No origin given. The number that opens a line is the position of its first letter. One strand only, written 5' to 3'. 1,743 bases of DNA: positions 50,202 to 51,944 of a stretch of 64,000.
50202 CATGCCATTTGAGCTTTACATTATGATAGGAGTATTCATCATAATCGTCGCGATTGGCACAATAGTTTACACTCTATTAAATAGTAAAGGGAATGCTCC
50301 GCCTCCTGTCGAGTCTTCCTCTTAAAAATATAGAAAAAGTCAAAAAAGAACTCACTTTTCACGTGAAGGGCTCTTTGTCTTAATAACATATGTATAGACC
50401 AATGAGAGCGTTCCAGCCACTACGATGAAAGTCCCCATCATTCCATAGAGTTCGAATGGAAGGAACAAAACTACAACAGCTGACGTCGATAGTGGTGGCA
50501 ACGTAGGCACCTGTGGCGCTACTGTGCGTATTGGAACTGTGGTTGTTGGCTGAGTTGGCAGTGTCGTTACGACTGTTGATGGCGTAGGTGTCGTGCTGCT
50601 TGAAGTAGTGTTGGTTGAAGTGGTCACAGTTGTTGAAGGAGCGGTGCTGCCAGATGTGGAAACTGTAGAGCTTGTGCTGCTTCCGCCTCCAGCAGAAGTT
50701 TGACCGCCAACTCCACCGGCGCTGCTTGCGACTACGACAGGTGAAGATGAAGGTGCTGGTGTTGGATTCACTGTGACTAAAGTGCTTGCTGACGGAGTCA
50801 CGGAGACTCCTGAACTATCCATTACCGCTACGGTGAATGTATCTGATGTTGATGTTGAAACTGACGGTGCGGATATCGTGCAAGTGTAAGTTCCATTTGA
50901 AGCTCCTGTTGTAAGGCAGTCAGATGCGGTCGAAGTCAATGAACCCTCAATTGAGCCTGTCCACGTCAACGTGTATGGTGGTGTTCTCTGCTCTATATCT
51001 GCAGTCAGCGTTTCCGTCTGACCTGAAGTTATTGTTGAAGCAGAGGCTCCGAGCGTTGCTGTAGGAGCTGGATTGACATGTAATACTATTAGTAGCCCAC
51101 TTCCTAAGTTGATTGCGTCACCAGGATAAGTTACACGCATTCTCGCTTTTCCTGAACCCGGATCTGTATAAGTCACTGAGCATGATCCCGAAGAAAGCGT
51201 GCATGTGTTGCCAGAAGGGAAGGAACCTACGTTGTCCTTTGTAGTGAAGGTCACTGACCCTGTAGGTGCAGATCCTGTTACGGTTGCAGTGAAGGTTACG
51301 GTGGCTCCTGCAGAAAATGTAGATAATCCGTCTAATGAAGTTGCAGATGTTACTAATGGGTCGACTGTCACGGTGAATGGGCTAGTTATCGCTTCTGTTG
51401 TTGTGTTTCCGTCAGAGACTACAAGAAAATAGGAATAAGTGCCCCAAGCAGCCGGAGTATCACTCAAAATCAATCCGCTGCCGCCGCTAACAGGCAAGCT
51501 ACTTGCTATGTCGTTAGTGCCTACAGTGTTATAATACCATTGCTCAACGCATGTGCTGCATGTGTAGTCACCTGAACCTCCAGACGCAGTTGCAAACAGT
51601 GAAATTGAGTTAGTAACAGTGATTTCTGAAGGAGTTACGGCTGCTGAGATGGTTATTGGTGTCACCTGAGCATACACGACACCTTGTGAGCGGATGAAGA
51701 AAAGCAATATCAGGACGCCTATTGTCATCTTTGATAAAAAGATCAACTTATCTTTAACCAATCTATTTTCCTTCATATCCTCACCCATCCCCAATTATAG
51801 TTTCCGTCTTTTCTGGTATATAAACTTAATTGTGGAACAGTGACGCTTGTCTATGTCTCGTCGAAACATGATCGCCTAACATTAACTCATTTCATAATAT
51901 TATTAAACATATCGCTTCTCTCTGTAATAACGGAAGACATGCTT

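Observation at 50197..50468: Two convergent Thr-rich surface proteins share a C-terminal 'PFELY + TM' module: candidate novel archaeosortase-type sorting signal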

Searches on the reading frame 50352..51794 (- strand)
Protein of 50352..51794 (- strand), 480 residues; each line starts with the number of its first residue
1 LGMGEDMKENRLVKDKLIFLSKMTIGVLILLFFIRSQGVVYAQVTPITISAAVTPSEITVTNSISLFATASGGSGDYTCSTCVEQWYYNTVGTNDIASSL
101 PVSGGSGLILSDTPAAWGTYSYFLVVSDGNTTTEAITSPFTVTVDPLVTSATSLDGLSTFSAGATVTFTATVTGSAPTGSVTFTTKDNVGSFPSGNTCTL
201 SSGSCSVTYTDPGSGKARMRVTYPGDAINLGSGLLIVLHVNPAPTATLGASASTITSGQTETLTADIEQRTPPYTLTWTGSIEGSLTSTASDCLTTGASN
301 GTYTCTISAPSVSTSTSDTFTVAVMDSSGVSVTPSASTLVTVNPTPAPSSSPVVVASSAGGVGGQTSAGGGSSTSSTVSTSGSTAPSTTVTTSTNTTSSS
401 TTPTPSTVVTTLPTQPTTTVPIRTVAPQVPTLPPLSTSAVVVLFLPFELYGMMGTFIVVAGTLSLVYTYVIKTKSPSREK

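Call 3: search_protein_families(library=ncbifam, proteins=[window:50352-51794:-], max_evalue=10)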
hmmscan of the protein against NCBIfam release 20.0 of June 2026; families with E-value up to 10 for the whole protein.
window:50352-51794:- (480 aa): 0 families

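Call 4: search_protein_families(library=pfam, proteins=[window:50352-51794:-], max_evalue=10)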
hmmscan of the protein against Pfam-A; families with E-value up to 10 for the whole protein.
window:50352-51794:- (480 aa): 3 families
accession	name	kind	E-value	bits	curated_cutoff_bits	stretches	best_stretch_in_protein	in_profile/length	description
PF16640.11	Big_3_5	-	5.5e-09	36.9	35.5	1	158-229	6-75/88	Bacterial Ig-like domain (group 3)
PF04369.19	Lactococcin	-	0.046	14.3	23.1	1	68-91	16-39/60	Lactococcin-like family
PF17231.7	DUF5305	-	2.8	7.8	29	1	129-240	14-125/217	Family of unknown function (DUF5305)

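Call 7: find_homologous_proteins(query=window:50352-51794:-, max_evalue=0.01)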
Query window:50352-51794:- (480 aa): 10 proteins with E <= 0.01 among 8000 candidates.
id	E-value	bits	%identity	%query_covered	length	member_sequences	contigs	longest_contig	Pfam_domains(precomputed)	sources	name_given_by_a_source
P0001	9.6e-283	955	100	99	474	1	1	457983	PF16640.12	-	-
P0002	2.0e-25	108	39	21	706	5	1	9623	PF13964.13,PF24681.2,PF02369.23,PF16640.12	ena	-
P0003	2.2e-7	48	43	15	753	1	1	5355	PF16640.12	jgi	jgi:hypothetical protein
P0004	3.7e-7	47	49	13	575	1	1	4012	PF16640.12,PF10102.15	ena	-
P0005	1.6e-6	45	39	20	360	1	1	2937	PF16640.12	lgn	-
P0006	3.1e-4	38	37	29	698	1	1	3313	PF16640.12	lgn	-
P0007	2.0e-3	35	33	18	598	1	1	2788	PF18885.7,PF16640.12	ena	-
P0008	4.1e-3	34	48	11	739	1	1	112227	PF16640.12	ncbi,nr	ncbi:MAG TPA: Ig-like domain repeat protein [Nitrososphaerales archaeon]|nr:Ig-like domain repeat pr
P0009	8.0e-3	33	38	26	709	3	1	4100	PF17957.8,PF16640.12,PF16967.12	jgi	jgi:hypothetical protein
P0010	8.8e-3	33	30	29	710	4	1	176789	PF02494.23,PF17957.8,PF16640.12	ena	-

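Call 8: find_encoding_contigs(protein=P0001, flank=10000, max_places=4)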
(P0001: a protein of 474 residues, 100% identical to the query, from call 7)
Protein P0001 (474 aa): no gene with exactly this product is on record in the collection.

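Call 61: predict_structure(protein=P0001)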
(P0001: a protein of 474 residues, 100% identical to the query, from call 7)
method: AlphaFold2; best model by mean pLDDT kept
length: 474 residues; sequences in the alignment: 1
mean_pLDDT: 42.4   pTM: 0.32
mean pLDDT of the five models: 42.4, 39.3, 38.7, 35.1, 30.5
residues with pLDDT >= 90: 0; 70-90: 3; 50-70: 119; < 50: 352
segments of 3 or more residues with pLDDT < 50: 2-8, 29-160, 165-172, 178-188, 205-228, 232-238, 263-266, 274-288, 290-292, 344-437, 442-447, 451-454, 456-474
pLDDT, mean of each block of 10 residues (from residue 1): 48 51 50 32 25 24 29 28 25 30 35 42 38 36 25 39 48 49 45 54 48 45 44 50 57 67 50 46 47 58 58 56 50 59 44 37 35 33 33 39 36 38 35 47 47 44 40 38
secondary structure, 60 per line:
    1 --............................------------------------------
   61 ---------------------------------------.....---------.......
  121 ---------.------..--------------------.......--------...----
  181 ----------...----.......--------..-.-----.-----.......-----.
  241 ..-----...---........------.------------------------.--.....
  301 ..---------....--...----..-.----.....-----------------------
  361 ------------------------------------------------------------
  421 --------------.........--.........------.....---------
elements in order: H3-30 E100-104 E114-120 E159-165 E174-176 E191-193 E198-204 E228-234 E240-242 E248-250 E254-261 E296-302 E312-315 E318-320 E333-337 E435-443 E446-454 E461-465

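Call 66: search_protein_families(library=ncbifam, proteins=[P0004], max_evalue=10)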
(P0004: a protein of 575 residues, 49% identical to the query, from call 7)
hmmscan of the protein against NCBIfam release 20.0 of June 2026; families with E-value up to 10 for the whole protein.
P0004 (575 aa): 0 families

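Call 75: search_solved_structures(query=P0001, max_evalue=1)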
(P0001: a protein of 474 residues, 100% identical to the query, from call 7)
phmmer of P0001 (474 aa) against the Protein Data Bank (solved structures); distinct sequences matched with E-value up to 1: 9.
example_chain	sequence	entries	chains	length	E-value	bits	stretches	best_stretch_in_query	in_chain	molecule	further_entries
3gb0_A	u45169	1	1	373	0.23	13.5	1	106-192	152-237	Peptidase T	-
1gl4_B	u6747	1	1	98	0.29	13.2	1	247-302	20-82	BASEMENT MEMBRANE-SPECIFIC HEPARAN SULFATE PROTEOGLYCAN CORE PROTEIN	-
8ay1_A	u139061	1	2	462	0.37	12.8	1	297-372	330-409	GDP-fucose protein O-fucosyltransferase 2,Spondin-1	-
9e2t_B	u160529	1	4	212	0.41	12.7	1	267-349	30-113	Interleukin-21 receptor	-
3tgx_A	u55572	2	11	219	0.44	12.6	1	267-349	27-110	Interleukin-21 receptor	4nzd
8ent_B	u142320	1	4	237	0.52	12.3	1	267-349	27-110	Interleukin-21 receptor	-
7kq7_B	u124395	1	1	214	0.55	12.3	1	267-351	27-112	Interleukin-21 receptor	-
5zo1_A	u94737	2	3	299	0.59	12.1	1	230-301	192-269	Cell adhesion molecule 4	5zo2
6oao_B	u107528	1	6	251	0.63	12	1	346-407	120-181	Antibody 092096 single chain variable fragment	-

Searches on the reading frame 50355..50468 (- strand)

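Call 66: search_protein_families(library=ncbifam, proteins=[window:50355-50468:-], max_evalue=10)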
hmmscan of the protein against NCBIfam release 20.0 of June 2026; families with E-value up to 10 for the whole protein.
seq(38 aa): 1 family
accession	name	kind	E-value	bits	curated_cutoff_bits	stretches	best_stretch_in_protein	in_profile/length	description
NF041554.1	SA1362_fam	subfamily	0.026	14.7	42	1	4-36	24-56/70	SA1362 family protein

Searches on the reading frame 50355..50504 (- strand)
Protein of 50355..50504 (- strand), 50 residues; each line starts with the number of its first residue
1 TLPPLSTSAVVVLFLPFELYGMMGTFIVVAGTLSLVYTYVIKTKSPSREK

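Call 6: search_protein_families(library=ncbifam, proteins=[window:50355-50504:-], max_evalue=10)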
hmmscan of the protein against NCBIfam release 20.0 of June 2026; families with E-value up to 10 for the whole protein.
seq(50 aa): 1 family
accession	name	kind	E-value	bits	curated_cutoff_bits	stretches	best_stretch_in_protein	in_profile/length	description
NF041554.1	SA1362_fam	subfamily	0.041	14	42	1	15-48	23-56/70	SA1362 family protein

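Call 13: find_homologous_proteins(query=A1, max_evalue=10)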
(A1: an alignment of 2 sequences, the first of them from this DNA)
Query A1 (2 sequences): no candidate shares three 5-residue words with the query. No homologue found.

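Call 27: search_protein_representatives(alignment_id=A1)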
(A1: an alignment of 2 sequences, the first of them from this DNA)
Query: 2 sequences, 51 profile positions. Proteins with E-value up to 0.001 (for the whole library): 1; up to 1e-10: 1; up to 1e-30: 0. The best 1 are listed.
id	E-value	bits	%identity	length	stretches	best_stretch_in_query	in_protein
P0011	6.4e-27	109.1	-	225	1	1-51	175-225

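Call 29: find_encoding_contigs(protein=P0011, flank=10000, max_places=4)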
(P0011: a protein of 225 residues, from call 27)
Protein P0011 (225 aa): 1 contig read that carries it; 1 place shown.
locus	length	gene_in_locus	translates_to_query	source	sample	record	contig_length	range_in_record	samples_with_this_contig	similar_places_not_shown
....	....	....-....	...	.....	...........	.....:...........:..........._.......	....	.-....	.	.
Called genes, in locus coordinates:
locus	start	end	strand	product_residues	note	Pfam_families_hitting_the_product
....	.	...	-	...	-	?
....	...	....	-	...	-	-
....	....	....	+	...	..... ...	-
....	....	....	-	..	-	?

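Call 62: predict_structure(protein=P0011)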
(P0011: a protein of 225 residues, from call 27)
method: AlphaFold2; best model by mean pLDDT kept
length: 225 residues; sequences in the alignment: 1
mean_pLDDT: 45.1   pTM: 0.26
mean pLDDT of the five models: 45.1, 43.3, 42.8, 40.9, 40.2
residues with pLDDT >= 90: 16; 70-90: 12; 50-70: 15; < 50: 182
segments of 3 or more residues with pLDDT < 50: 2-114, 116-181
pLDDT, mean of each block of 10 residues (from residue 1): 37 26 30 29 38 38 36 27 33 44 47 43 44 42 39 39 42 40 57 92 93 64 71
secondary structure, 60 per line:
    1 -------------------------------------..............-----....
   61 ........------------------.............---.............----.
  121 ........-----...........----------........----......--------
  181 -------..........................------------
elements in order: E38-41 E45-51 E57-68 E87-99 E103-115 E120-128 E134-144 E155-162 E167-172 H188-213

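Call 72: search_dna_similar(query=window:50355-50498:-, collection=phages, mode=protein, max_evalue=10, max_rows=10)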
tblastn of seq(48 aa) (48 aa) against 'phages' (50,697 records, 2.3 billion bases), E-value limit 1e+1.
No match.

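Call 73: search_dna_similar(query=window:50355-50498:-, collection=plasmids, mode=protein, max_evalue=10, max_rows=10)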
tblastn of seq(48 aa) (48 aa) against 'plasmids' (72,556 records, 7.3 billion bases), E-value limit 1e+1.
No match.
